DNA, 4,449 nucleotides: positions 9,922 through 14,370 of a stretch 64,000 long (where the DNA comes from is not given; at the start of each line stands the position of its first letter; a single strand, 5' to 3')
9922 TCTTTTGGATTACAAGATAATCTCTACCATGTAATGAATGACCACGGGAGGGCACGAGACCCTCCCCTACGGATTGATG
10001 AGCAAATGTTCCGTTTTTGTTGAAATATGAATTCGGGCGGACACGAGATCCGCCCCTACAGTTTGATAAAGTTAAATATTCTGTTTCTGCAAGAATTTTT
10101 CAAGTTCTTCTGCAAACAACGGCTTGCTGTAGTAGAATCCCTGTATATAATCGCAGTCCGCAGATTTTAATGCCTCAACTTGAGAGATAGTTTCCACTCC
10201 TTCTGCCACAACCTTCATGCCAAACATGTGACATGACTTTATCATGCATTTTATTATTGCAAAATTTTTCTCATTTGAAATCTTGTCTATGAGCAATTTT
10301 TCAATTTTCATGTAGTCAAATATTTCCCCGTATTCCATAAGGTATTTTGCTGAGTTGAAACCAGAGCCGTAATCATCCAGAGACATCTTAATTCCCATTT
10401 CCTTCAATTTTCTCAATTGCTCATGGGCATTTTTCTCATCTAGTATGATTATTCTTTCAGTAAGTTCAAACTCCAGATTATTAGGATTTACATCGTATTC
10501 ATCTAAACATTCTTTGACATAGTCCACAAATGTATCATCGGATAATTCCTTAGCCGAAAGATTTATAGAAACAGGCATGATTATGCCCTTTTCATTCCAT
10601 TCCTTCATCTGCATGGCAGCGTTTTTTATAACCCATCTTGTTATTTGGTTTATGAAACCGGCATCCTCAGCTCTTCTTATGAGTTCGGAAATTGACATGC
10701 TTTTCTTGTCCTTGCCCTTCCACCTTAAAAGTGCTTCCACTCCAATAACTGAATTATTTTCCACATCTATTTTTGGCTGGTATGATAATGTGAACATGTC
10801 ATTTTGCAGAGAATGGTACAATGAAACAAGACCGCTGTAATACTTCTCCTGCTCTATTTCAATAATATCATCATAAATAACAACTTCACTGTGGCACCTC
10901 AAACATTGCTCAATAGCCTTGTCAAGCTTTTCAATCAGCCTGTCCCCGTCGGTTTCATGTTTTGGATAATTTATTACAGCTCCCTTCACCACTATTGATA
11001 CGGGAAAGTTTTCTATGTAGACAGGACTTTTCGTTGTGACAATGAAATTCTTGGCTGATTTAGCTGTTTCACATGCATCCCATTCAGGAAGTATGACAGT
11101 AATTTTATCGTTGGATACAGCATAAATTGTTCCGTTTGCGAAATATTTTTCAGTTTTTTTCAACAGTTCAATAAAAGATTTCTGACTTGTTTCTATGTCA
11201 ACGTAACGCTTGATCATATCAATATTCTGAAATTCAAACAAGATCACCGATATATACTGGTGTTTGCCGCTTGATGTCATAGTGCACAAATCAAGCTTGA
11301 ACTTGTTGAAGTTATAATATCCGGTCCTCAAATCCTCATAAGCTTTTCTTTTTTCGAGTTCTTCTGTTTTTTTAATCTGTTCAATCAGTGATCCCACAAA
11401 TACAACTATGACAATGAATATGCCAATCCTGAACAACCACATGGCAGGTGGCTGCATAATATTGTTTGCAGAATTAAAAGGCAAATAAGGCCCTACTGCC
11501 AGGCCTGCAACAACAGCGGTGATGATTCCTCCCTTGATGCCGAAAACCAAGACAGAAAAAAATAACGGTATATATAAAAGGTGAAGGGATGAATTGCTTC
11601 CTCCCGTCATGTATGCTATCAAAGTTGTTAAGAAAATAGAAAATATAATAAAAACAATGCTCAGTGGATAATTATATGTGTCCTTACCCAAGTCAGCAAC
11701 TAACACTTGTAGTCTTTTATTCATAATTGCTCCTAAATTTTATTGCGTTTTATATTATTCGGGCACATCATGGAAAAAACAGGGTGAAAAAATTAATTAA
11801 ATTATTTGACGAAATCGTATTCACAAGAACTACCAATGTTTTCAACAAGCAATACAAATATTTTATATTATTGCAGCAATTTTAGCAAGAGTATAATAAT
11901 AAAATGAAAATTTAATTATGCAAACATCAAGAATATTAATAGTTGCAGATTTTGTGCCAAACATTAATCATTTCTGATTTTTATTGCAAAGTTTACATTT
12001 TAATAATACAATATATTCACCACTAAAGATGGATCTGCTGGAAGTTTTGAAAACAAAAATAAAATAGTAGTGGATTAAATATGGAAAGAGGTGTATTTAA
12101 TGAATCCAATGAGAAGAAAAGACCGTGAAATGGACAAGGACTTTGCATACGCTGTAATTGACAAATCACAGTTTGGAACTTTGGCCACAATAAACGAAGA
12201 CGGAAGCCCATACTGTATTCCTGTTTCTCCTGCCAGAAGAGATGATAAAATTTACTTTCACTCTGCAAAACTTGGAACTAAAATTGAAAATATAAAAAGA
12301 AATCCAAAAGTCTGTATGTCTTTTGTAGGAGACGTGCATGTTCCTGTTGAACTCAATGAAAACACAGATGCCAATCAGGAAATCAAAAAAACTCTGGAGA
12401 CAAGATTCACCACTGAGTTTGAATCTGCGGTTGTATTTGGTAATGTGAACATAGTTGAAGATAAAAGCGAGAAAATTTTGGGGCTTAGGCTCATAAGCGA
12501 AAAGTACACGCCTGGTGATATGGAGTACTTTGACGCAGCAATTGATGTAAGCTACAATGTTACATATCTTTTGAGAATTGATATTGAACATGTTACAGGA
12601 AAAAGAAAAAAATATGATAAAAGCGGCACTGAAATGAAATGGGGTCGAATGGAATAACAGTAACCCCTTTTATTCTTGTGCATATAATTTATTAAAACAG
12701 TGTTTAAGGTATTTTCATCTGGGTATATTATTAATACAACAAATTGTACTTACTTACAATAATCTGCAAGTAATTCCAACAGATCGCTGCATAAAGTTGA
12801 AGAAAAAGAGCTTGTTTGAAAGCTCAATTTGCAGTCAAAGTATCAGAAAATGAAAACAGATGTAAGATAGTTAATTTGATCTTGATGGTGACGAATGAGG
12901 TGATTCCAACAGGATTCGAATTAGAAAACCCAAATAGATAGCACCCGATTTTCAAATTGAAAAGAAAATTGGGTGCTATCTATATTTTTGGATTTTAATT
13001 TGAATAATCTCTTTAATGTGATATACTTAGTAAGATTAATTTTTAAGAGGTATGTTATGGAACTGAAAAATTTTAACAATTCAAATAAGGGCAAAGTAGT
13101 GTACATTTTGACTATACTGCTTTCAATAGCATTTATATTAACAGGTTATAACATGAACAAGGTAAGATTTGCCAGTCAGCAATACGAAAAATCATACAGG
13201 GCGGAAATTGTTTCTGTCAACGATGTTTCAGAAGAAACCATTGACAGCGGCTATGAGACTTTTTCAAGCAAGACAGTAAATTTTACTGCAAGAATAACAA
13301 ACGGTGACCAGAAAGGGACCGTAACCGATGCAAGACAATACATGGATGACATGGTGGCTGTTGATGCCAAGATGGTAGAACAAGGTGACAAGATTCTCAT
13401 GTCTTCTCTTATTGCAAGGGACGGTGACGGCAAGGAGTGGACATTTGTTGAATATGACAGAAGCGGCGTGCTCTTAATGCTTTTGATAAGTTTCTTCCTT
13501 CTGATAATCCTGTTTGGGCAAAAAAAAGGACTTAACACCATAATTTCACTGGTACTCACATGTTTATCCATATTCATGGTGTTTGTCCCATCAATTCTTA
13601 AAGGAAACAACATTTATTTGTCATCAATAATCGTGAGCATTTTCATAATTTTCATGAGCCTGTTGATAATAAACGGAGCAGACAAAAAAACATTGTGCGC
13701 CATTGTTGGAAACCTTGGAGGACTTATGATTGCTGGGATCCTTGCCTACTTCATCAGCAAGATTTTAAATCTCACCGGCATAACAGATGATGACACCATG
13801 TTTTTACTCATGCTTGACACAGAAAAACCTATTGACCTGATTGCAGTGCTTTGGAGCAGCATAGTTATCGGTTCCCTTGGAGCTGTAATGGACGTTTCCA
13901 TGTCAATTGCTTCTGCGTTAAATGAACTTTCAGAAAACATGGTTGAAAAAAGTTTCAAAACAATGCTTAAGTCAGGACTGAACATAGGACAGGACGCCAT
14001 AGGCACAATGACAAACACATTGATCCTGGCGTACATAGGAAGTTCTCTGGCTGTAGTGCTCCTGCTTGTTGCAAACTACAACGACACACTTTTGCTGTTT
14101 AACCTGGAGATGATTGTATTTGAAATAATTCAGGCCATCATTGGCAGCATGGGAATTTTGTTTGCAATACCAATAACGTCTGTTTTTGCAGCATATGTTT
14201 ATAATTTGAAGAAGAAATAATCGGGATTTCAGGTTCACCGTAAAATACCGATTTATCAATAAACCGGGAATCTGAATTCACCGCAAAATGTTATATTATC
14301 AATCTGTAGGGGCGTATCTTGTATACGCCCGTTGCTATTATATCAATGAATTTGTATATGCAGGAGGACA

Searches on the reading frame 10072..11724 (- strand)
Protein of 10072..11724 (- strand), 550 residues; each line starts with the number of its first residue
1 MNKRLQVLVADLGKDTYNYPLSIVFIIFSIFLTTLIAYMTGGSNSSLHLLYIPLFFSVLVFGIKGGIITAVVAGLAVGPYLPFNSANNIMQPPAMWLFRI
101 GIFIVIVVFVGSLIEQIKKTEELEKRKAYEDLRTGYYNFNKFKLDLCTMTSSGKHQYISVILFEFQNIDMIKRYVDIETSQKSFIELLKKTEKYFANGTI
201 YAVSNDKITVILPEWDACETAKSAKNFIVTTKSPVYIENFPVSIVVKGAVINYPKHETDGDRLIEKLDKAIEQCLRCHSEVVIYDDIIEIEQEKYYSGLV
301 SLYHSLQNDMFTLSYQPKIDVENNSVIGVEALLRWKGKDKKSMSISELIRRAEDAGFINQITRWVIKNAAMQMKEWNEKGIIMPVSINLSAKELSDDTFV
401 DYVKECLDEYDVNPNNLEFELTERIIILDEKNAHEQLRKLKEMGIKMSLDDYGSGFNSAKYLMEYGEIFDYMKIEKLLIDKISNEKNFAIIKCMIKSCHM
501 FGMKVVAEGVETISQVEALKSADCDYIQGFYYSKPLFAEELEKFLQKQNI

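Call 13: search_protein_families(library=pfam, proteins=[window:10072-11724:-], max_evalue=0.001)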
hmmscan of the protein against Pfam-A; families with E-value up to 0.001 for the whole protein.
window:10072-11724:- (550 aa): 1 family
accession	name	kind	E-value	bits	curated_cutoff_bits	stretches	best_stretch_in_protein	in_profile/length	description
PF00563.25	EAL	-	1.3e-62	211.7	31.3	1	302-535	4-236/236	EAL domain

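Call 15: find_encoding_contigs(protein=window:10072-11724:-, flank=10000, max_places=6)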
Protein window:10072-11724:- (550 aa): 5 contigs read that carry it; 4 places shown.
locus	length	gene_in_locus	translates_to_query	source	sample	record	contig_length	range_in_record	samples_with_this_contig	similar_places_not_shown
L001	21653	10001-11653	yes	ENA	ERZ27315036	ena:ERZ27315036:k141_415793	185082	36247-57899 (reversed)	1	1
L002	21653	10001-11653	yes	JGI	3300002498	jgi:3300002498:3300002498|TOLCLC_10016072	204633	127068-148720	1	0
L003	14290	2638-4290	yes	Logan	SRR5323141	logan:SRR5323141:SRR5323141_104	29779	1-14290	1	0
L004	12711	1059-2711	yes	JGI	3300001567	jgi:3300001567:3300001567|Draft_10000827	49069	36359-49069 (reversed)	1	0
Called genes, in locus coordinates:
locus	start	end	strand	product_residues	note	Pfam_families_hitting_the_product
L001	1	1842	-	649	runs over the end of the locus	PF06808:DctM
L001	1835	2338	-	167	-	PF08905:DUF1850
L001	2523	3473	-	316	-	PF16868:NMT1_3, PF09084:NMT1 (faint)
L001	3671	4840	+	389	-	PF00465:Fe-ADH, PF13685:Fe-ADH_2, PF25137:ADH_Fe_C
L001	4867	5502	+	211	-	PF00657:Lipase_GDSL, PF13472:Lipase_GDSL_2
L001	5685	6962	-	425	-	PF03447:NAD_binding_3, PF00742:Homoserine_dh, PF01842:ACT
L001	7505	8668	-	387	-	PF07907:YibE_F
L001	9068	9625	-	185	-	PF12900:Pyridox_ox_2, PF01243:PNPOx_N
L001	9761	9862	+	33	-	-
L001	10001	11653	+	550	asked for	PF00563:EAL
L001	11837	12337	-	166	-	-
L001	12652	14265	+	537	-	PF00395:SLH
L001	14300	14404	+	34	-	-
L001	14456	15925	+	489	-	-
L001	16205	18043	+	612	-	PF04932:Wzy_C (weak)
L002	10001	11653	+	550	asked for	PF00563:EAL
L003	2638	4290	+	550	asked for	PF00563:EAL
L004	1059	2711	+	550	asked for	PF00563:EAL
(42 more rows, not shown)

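Call 30: find_related_loci(query=window:10072-11724:-, collection=genome_contigs, flank=10000)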
Query window:10072-11724:- (550 aa) in genome_contigs; peptide patterns used: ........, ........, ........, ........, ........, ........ (x = any residue, [..] = any of these).
68 stretches matched a pattern; 2 encode a relative of the query (tblastn E <= 1e-3); 2 distinct loci.
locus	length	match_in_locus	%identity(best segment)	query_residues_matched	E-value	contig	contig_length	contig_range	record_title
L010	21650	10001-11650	90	1-550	0e+0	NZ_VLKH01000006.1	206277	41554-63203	Sedimentibacter saalensis strain DSM 13558 LY60DRAFT_scaffold00006.6, whole genome shotgun sequence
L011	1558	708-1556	86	1-283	7e-169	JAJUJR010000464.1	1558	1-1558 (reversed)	MAG: Sedimentibacter sp. isolate bin122 k141_279587_length_1558_cov_17.0000, whole genome shotgun sequence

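Call 56: search_solved_structures(query=window:10072-11724:-, max_evalue=1e-10, show_alignments=1)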
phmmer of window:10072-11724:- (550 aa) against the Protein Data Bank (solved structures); distinct sequences matched with E-value up to 1e-10: 42.
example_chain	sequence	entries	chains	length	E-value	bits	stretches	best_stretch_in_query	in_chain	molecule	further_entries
5m3c_A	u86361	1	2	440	2.4e-40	141.7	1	199-546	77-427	Diguanylate cyclase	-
4rni_A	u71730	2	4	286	6.4e-40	140.3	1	303-541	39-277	Motility regulator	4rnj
4rnh_A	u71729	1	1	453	2e-39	138.7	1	302-541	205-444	Motility regulator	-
4hu3_A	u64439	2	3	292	1.5e-38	135.8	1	292-544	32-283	Oxygen sensor protein DosP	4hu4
4rnf_A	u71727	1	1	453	4.8e-38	134.1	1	302-541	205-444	Motility regulator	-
8arv_A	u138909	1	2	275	1.1e-37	133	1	303-547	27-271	Bifunctional diguanylate cyclase/phosphodiesterase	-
9cmf_A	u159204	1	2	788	1.1e-37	132.9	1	289-544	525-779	Oxygen sensor protein DosP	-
9clo_A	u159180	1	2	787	1.1e-37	132.9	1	289-544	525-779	Oxygen sensor protein DosP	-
9cdr_A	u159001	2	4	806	1.1e-37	132.9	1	289-544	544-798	Oxygen sensor protein DosP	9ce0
9bgv_A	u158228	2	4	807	1.1e-37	132.9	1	289-544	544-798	Oxygen sensor protein DosP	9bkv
5m1t_A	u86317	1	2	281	2.9e-36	128.2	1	300-541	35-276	MucR Phosphodiesterase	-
4q6j_A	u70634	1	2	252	5.4e-36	127.3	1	302-543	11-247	Lmo0131 protein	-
2r6o_A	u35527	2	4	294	7.3e-33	117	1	302-548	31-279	Putative diguanylate cyclase/phosphodiesterase (GGDEF & EAL domains) | PUTATIVE DIGUANYLATE CYCLASE/PHOSPHODIESTERASE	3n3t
5yrp_A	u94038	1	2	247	3e-31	111.7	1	310-548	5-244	Sensory box/response regulator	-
6hq4_A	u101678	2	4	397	1.4e-30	109.5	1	302-537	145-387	EAL Enzyme Bd1971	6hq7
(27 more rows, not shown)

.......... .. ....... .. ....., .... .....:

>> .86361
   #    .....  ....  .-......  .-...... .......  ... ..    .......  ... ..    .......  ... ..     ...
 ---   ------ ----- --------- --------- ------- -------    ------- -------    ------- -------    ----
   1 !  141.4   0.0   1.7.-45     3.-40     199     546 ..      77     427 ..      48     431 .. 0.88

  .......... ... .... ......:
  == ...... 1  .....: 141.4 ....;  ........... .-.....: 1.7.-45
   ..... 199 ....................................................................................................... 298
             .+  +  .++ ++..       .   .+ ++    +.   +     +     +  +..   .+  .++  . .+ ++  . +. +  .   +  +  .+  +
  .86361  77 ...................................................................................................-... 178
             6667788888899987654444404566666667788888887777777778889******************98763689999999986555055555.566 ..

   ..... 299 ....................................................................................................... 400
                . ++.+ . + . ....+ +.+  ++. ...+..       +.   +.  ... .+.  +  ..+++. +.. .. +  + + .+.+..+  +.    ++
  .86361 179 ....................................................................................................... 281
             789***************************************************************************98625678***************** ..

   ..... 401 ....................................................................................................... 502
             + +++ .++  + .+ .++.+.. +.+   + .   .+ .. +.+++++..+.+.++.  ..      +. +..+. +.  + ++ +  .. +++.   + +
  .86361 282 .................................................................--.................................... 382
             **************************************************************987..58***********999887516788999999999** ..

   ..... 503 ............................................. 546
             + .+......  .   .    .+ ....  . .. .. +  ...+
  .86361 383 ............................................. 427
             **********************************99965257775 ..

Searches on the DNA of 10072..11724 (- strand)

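Call 32: search_rna_families(sources=[L010], threshold=evalue, max_evalue=0.01, show_alignments=5)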
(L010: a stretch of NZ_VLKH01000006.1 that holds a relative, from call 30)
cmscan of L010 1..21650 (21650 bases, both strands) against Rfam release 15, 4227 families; matches with E-value up to 0.01: 1.
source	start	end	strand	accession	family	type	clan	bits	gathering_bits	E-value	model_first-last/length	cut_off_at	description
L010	3172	3259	+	RF01051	c-di-GMP-I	Cis-reg; riboswitch;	CL00126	71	35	2.2e-12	1-87/87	no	c-di-GMP-I riboswitch aptamer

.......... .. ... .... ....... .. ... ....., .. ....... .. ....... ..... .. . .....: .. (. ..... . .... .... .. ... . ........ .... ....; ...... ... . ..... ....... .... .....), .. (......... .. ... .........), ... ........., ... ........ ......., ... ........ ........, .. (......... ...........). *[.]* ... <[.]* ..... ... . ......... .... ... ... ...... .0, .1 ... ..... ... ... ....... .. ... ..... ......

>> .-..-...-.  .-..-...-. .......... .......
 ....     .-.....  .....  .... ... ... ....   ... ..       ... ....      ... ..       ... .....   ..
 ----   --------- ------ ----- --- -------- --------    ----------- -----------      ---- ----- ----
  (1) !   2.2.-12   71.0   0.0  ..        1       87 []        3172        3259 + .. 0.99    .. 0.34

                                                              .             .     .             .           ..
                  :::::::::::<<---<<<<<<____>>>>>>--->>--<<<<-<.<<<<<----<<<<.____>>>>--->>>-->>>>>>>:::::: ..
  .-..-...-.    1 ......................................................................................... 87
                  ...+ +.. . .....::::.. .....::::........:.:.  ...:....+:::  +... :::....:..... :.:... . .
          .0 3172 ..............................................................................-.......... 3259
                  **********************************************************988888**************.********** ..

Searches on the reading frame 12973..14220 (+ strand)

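Call 13: search_protein_families(library=pfam, proteins=[window:12973-14220:+], max_evalue=0.001)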
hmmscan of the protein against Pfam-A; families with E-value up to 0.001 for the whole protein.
window:12973-14220:+ (415 aa): 1 family
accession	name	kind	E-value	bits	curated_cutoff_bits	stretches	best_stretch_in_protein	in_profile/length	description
PF07907.16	YibE_F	-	3.7e-71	239.9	27.2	1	167-407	1-240/241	YibE/F-like protein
